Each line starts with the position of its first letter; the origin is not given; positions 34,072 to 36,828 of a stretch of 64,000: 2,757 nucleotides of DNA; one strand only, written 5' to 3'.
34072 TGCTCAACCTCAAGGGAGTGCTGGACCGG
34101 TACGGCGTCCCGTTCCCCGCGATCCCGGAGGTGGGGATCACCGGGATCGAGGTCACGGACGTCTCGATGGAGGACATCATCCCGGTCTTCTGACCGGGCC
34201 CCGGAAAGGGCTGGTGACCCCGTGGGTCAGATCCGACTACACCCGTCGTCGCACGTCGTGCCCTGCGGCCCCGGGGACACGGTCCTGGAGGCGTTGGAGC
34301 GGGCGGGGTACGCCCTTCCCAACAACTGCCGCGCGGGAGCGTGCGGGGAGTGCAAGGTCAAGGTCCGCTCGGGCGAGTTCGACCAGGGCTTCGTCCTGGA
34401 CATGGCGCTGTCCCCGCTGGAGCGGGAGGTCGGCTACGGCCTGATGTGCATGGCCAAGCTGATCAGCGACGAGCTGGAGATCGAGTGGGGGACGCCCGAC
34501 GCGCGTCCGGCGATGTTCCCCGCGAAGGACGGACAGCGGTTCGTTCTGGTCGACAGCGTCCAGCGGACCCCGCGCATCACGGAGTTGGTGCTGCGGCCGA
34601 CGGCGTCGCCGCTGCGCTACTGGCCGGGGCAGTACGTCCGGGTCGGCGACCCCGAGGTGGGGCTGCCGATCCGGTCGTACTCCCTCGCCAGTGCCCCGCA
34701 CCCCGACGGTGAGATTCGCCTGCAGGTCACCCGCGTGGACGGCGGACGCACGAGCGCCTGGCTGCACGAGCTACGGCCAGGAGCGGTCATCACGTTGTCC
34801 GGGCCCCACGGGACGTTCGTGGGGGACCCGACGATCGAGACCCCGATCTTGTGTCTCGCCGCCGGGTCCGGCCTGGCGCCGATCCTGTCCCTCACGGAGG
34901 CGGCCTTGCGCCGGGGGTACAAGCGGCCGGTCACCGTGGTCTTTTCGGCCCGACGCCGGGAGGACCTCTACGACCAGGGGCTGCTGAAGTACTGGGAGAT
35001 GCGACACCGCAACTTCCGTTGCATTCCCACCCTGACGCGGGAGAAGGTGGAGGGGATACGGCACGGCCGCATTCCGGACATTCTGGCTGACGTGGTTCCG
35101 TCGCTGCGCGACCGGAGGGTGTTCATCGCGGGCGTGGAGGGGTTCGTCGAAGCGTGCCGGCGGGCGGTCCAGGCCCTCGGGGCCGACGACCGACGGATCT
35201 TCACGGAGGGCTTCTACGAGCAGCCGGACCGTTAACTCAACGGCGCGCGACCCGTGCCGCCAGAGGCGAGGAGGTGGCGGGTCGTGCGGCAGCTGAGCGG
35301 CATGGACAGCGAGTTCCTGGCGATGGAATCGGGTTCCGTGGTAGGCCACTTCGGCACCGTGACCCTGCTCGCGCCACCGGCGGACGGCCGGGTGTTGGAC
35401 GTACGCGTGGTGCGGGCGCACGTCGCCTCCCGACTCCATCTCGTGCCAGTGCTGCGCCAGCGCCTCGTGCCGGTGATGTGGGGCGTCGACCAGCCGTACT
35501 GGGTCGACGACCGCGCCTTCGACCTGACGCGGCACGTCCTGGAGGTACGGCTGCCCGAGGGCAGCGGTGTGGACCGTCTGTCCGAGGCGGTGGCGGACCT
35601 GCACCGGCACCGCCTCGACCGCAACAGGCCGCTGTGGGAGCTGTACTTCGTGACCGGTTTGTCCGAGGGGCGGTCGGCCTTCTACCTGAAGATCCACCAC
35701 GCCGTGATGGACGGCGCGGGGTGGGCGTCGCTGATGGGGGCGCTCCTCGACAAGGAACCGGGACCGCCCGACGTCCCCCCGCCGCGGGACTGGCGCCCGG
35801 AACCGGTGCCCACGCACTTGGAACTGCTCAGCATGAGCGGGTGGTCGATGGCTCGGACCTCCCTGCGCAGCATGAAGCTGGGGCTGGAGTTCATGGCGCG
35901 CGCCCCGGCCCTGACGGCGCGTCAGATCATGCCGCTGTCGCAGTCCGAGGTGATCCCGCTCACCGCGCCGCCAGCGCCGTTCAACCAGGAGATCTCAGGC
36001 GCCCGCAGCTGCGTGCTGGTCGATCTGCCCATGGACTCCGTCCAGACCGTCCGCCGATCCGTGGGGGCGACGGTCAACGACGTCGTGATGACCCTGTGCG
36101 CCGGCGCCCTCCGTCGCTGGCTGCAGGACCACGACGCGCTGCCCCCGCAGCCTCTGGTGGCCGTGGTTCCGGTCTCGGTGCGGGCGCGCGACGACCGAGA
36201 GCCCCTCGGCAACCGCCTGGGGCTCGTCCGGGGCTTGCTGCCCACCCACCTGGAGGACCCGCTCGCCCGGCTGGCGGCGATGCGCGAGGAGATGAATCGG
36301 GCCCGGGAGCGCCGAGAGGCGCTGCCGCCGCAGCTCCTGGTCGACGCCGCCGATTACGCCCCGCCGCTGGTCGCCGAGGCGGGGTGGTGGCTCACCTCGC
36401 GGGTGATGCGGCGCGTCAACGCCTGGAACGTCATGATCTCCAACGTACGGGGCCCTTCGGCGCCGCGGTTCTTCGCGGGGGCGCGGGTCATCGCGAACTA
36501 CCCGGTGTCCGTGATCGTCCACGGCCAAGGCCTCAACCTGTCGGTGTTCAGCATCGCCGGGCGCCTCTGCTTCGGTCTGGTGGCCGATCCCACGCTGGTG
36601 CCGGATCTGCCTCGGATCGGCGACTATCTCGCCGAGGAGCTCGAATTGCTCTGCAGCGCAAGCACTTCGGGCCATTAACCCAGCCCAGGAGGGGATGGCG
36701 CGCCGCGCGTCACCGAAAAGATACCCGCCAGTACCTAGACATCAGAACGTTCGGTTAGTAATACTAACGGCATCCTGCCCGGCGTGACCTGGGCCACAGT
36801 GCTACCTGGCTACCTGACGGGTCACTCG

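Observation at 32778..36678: Candidate new system: orphan ferritin-like diiron protein + ferredoxin-first FNR reductase + WS/DGAT, divergent from paaH behind the shared operator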

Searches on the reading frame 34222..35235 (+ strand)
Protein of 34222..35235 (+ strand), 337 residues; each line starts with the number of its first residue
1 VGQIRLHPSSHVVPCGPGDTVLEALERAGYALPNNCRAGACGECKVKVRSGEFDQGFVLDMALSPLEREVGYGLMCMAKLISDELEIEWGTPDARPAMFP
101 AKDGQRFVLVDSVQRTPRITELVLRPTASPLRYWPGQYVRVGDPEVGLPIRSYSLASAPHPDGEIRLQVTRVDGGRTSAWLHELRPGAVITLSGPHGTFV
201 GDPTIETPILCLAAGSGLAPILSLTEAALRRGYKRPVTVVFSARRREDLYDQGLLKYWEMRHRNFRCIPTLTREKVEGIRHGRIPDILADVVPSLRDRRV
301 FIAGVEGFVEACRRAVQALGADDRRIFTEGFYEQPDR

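Call 3: search_protein_families(library=pfam, proteins=[window:34222-35235:+], max_evalue=0.01)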
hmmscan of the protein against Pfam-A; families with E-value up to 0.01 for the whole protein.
window:34222-35235:+ (337 aa): 4 families
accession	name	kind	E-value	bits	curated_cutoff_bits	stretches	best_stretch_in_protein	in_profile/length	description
PF00111.32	Fer2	-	4.1e-14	52.7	21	1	6-79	3-75/77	2Fe-2S iron-sulfur cluster binding domain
PF00175.26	NAD_binding_1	-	6.3e-11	43.3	22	1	212-313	2-108/109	Oxidoreductase NAD-binding domain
PF00970.30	FAD_binding_6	-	8e-11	42.6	21.1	1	113-199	10-97/99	Oxidoreductase FAD-binding domain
PF22290.1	DmmA-like_N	-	0.00083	20.2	33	0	299-326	97-124/124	Dimethylamine monooxygenase subunit DmmA-like, N-terminal domain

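Call 4: search_protein_families(library=ncbifam, proteins=[window:34222-35235:+], max_evalue=0.01)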
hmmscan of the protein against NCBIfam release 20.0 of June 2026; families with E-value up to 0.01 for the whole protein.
window:34222-35235:+ (337 aa): 23 families
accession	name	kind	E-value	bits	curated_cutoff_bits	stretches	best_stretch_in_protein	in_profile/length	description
NF040810.1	BenC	equivalog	1.2e-41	143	430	1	11-331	13-330/333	benzoate 1,2-dioxygenase electron transfer component BenC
NF007964.0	PRK10684.1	equivalog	7.5e-39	133.6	383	2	114-334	19-240/333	NADH oxidoreductase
TIGR02160.1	PA_CoA_Oxy5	hypoth_equivalog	4e-34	118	420.8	2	128-333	28-243/352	1,2-phenylacetyl-CoA epoxidase subunit PaaE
NF045803.1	MethMoxFADbindMmoC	equivalog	1.9e-30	105.8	500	1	13-332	16-341/343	aromatic/alkene monooxygenase hydroxylase FAD-binding subunit MmoC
NF004317.0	PRK05713.1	equivalog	3.4e-29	102.1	338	1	10-332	10-309/312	iron-sulfur-binding ferredoxin reductase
NF008822.0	PRK11872.1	equivalog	1.5e-28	99.8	402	1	18-333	22-337/341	anthranilate 1,2-dioxygenase electron transfer component AntC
NF058606.1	GlBtMonoRdsGbcB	equivalog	2.1e-25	89.4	500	2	133-336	43-252/362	glycine betaine monooxygenase reductase subunit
NF009805.0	PRK13289.1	equivalog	2.3e-23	82.8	432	1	103-331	153-392/399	NO-inducible flavohemoprotein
NF005963.0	PRK08051.1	equivalog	3e-20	72.5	230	1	116-331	15-230/233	NAD(P)H-flavin reductase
TIGR01941.1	nqrF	equivalog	2.5e-14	53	295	2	150-280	206-345/405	NADH:ubiquinone reductase (Na(+)-transporting) subunit F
NF006220.0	PRK08345.1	subfamily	9.2e-13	48.1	395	1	131-276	41-184/294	cytochrome-c3 hydrogenase subunit gamma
NF052252.1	flav_redu_LuxG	exception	1.1e-12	47.6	340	1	117-331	13-229/232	flavin mononucleotide reductase LuxG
NF000796.0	PRK00054.1-1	equivalog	2.2e-09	36.9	224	1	110-250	9-132/254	dihydroorotate dehydrogenase electron transfer subunit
NF041393.1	Frdxn_Halo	equivalog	4.9e-09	36.1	150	1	17-87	44-113/128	ferredoxin Fer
NF008178.0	PRK10926.1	equivalog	1.8e-08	34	390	1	135-289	33-190/248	ferredoxin--NADP(+) reductase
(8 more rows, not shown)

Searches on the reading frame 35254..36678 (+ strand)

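Call 3: search_protein_families(library=pfam, proteins=[window:35254-36678:+], max_evalue=0.01)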
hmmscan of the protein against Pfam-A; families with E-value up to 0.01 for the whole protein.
window:35254-36678:+ (474 aa): 3 families
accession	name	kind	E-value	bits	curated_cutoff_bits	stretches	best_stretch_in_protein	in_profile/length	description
PF03007.21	WS_DGAT_cat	-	9e-60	203.1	23.6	1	14-278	1-263/263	Wax ester synthase/diacylglycerol acyltransferase catalytic domain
PF06974.18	WS_DGAT_C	-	1.7e-32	112.9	20.7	1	319-466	2-144/145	WS/DGAT C-terminal domain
PF00668.25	Condensation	-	0.0013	18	30.6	0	118-164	110-154/456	Condensation domain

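Call 4: search_protein_families(library=ncbifam, proteins=[window:35254-36678:+], max_evalue=0.01)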
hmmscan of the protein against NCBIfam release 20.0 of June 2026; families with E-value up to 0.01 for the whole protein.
window:35254-36678:+ (474 aa): 1 family
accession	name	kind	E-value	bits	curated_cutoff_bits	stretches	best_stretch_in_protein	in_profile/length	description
TIGR02946.1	acyl_WS_DGAT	subfamily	3.4e-125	418.5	309.95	1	14-469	1-452/453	wax ester/triacylglycerol synthase family O-acyltransferase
